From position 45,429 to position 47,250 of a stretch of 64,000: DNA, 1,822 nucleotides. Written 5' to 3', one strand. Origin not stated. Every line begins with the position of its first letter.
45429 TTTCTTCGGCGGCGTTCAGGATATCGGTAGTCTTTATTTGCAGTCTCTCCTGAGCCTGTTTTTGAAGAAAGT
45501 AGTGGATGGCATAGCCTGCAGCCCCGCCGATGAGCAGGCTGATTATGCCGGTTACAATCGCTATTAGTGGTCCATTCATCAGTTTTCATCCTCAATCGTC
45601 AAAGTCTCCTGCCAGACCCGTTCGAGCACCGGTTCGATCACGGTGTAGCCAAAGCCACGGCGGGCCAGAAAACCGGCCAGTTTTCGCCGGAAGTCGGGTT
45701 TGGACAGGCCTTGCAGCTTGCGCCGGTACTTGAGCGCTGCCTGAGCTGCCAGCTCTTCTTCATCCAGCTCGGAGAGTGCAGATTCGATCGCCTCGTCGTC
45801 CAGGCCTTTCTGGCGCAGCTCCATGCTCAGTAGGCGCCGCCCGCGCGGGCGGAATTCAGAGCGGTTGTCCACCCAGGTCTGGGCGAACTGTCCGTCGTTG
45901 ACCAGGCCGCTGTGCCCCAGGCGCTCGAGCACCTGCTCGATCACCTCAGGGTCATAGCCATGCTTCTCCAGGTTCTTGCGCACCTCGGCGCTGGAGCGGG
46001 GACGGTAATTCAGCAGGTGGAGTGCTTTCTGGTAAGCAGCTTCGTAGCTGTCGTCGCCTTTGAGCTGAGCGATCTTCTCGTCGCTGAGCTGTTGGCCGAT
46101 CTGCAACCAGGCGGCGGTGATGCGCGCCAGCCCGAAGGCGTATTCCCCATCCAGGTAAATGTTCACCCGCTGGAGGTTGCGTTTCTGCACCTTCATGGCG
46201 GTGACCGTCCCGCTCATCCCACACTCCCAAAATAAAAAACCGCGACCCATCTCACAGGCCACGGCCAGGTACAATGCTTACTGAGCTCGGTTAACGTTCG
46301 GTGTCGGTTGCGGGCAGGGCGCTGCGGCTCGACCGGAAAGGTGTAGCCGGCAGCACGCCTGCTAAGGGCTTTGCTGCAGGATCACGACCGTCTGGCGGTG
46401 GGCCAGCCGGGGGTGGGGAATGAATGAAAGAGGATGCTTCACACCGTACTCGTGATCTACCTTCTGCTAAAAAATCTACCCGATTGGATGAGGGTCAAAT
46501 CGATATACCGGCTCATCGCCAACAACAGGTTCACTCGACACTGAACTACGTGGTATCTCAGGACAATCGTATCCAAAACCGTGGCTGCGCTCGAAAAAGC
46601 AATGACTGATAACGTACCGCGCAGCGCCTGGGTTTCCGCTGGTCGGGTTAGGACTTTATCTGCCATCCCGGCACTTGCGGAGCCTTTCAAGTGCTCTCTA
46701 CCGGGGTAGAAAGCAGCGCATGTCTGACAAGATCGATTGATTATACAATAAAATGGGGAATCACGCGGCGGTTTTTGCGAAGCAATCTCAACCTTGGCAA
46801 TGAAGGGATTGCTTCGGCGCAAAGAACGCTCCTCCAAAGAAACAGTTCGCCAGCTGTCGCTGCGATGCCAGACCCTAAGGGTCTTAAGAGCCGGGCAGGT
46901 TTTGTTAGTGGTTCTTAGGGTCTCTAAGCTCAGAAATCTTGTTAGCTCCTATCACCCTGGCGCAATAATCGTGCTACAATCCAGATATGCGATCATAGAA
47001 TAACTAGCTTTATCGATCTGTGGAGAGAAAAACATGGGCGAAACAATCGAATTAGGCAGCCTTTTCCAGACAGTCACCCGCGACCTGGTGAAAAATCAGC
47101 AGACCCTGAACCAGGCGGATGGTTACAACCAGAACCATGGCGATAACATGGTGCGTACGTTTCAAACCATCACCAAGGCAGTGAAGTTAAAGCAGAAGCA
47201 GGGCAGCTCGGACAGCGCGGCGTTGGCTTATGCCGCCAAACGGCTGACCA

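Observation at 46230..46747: Promoter-to-terminator 0.5-kb ORF-free unit abutting the recX-rny ribosome-binding site: candidate new leader or ncRNA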

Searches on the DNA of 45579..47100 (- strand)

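Call 4: search_rna_families(source=window, start=46100, end=47100, threshold=evalue, max_evalue=10, show_alignments=3)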
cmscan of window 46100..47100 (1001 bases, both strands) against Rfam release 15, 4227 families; matches with E-value up to 10: 3.
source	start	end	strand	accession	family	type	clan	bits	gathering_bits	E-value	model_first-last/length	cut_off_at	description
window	46181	46215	-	RF01323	CRISPR-DR10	Gene; CRISPR;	-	13.7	39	9.6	1-37/37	no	CRISPR RNA direct repeat element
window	47021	47034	-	RF01072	TMV_UPD-PK3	Cis-reg;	-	13.3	34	2.6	3-16/31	no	Pseudoknot of upstream pseudoknot domain (UPD) of the 3'UTR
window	46476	46517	+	RF01119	sR32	Gene; snRNA; snoRNA; CD-box;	-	10.3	40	6.8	21-57/57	no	Small nucleolar RNA sR32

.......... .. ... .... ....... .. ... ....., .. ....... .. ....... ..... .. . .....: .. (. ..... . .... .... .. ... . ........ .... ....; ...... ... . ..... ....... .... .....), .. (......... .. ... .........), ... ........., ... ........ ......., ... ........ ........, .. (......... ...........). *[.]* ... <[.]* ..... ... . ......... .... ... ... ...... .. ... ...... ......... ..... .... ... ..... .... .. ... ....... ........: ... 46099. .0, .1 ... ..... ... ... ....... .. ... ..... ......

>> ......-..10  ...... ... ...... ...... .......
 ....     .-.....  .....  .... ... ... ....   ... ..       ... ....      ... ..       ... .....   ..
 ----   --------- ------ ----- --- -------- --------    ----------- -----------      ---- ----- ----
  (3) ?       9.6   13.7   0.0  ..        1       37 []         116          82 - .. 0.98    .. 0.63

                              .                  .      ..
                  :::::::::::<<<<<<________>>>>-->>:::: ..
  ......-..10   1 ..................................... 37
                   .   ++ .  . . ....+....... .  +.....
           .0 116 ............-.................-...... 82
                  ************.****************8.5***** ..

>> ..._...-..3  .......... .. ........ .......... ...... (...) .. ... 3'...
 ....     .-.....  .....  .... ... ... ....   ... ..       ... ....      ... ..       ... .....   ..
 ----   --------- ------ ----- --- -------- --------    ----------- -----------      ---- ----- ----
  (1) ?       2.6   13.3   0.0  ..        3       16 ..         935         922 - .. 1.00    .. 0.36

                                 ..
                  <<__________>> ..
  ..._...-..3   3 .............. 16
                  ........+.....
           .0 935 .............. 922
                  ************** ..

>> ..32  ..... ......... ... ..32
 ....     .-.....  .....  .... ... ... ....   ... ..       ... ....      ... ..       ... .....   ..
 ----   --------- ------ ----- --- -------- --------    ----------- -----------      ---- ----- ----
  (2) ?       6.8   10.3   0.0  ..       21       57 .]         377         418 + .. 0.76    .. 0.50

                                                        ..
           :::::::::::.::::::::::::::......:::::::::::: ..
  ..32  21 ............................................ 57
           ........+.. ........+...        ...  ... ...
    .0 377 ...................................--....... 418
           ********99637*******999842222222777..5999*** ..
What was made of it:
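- On Any curated Rfam family (4227 models, including T-box, known riboswitches, RNase P, tmRNA, SRP, 6S, OLE, GOLLD, ROOL, raiA, rne5): In 46100-47100 at E<=10 there were only three chance-level hits of 10-14 bits (call 4).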

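Call 67: build_rna_model(alignment_id=A3)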
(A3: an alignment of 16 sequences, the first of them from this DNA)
Model R1 built from alignment A3 (16 sequences, 186 columns); structure: RNAalifold consensus.
model positions 164; base pairs 18; branch points 1; effective number of sequences 3.19; information 0.59 bits per position. Calibrated on 0.2 Mb of random sequence (short: E-values are rough).
structure used (alignment columns):
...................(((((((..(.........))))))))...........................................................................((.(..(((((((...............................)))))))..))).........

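Call 68: search_with_rna_model(model_id=R1, sources=[window, L001, L002, L003, L004, L005, L006, L007, L008, L010, L011, L014, L015, L017, L018, L019, L020, L022, L025, L147, L148, L149], max_evalue=10)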
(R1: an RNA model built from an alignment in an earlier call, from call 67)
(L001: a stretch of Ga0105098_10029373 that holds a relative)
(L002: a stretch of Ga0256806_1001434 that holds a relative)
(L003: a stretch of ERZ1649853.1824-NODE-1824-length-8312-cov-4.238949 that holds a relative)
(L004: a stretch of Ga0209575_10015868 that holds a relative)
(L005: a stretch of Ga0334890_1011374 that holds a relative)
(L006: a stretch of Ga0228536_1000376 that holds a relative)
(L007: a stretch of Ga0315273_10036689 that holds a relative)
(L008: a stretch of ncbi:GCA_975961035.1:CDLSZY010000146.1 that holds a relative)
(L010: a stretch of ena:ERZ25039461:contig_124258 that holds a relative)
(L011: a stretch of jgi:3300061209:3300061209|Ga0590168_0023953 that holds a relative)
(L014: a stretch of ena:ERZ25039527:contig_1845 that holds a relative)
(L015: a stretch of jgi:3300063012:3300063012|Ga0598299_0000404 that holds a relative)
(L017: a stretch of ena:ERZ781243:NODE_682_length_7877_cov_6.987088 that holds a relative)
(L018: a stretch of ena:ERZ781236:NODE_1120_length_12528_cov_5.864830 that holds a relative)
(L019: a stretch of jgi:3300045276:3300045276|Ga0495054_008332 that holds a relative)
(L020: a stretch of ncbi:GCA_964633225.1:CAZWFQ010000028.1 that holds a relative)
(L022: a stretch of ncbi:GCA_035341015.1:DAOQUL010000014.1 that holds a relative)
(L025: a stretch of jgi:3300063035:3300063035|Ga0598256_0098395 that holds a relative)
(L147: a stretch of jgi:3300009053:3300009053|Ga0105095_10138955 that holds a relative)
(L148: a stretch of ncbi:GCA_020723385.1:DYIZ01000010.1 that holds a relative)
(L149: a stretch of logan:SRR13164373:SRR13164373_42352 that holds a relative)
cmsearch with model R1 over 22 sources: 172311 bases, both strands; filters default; matches with E-value up to 10: 18.
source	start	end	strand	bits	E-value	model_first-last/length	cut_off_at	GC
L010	3488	3645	+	170.9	6.5e-42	1-164/164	no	0.59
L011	614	770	+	168.2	3.1e-41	1-164/164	no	0.59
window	46571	46727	-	161.7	1.5e-39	1-164/164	no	0.56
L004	907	1073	+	161.6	1.5e-39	1-164/164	no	0.52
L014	2474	2640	+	160.8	2.5e-39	1-164/164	no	0.53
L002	757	912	+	160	4e-39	1-164/164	no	0.5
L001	162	319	+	159.6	5.1e-39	1-164/164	no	0.59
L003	2493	2648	+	157.8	1.5e-38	1-164/164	no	0.56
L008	2882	3040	+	156.4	3.3e-38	1-164/164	no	0.48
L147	74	237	+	151.8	5.1e-37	1-164/164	no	0.48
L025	261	429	+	144.8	3.2e-35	1-164/164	no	0.49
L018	2472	2639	+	138.3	1.5e-33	1-164/164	no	0.54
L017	2157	2324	+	138.1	1.7e-33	1-164/164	no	0.54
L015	2482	2642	+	134.7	1.3e-32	1-164/164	no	0.46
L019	1697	1856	+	114.9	1.6e-27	1-164/164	no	0.53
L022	2492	2642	+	74.2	4.6e-17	1-164/164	no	0.57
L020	2496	2643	+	74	5.1e-17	1-164/164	no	0.57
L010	3500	3523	-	7.4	7.1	13-37/164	no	0.54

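Call 72: search_rna_families(sources=[L019, L020, L017, L025, L147, L004, L015, L148, L006, L007], threshold=evalue, max_evalue=5)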
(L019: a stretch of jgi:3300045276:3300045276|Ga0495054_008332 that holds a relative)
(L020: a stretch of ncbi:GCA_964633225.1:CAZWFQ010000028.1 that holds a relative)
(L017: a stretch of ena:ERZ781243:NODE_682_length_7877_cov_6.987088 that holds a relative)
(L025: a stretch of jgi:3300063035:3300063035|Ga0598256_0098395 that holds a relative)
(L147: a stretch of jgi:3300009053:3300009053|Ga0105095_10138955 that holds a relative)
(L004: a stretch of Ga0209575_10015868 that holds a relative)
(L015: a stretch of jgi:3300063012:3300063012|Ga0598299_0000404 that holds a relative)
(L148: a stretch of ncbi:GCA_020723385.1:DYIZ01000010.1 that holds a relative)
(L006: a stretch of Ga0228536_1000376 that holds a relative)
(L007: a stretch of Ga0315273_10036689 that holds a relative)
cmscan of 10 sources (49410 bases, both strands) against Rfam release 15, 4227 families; matches with E-value up to 5: 10.
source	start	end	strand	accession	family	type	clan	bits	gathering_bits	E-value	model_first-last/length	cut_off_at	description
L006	3589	3661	+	RF02211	ZFAT-AS1_1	Gene; lncRNA;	-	24.7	80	0.63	1-79/79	no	ZFAT antisense RNA 1 conserved region 1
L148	2591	2672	-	RF00446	mir-133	Gene; miRNA;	-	23.4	55.5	0.64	1-74/74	no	mir-133 microRNA precursor family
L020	5216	5292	-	RF00512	Leu_leader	Cis-reg; leader;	-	23.2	50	1.6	1-148/148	no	Leucine operon leader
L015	5761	5868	-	RF02236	asX2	Gene; sRNA;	-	22.5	70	3.8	1-87/87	no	Xanthomonas sRNA asX2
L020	5179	5247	+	RF00512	Leu_leader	Cis-reg; leader;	-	21.7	50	3.8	1-148/148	no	Leucine operon leader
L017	4270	4351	+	RF03023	rpfG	Gene; sRNA;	-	21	75.9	2.9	1-85/85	no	rpfG RNA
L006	5988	6038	-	RF01125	sR4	Gene; snRNA; snoRNA; CD-box;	-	20.1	50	2.7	1-56/56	no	Small nucleolar RNA sR4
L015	5745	5799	+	RF02878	MH_s7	Gene; sRNA;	-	15.5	221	4.7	213-267/312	no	Mesorhizobail RNA 7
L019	4405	4525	-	RF00373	RNaseP_arch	Gene; ribozyme;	CL00002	15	84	3.2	1-288/288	no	Archaeal RNase P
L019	5223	5390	-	RF01946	KCNQ1OT1_1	Gene; lncRNA;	-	12.3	70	3.5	1-464/464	no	KCNQ1 overlapping transcript 1 conserved region 1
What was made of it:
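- On Any curated Rfam family (4227 models, including T-box, known riboswitches, RNase P, tmRNA, SRP, 6S, OLE, GOLLD, ROOL, raiA, rne5): Nothing was found in the leaders of ten homologous loci (call 72).
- On T-box leader: There is no Rfam T-box hit (calls 4, 72).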

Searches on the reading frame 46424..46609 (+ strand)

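Call 64: search_protein_families(library=pfam, proteins=[window:46424-46609:+], max_evalue=1)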
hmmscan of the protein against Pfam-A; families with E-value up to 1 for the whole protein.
window:46424-46609:+ (61 aa): 1 family
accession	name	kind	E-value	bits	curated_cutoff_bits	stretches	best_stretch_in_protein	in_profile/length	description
PF16746.10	BAR_3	-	0.0042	17.2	31.7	1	4-53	132-180/235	BAR domain of APPL family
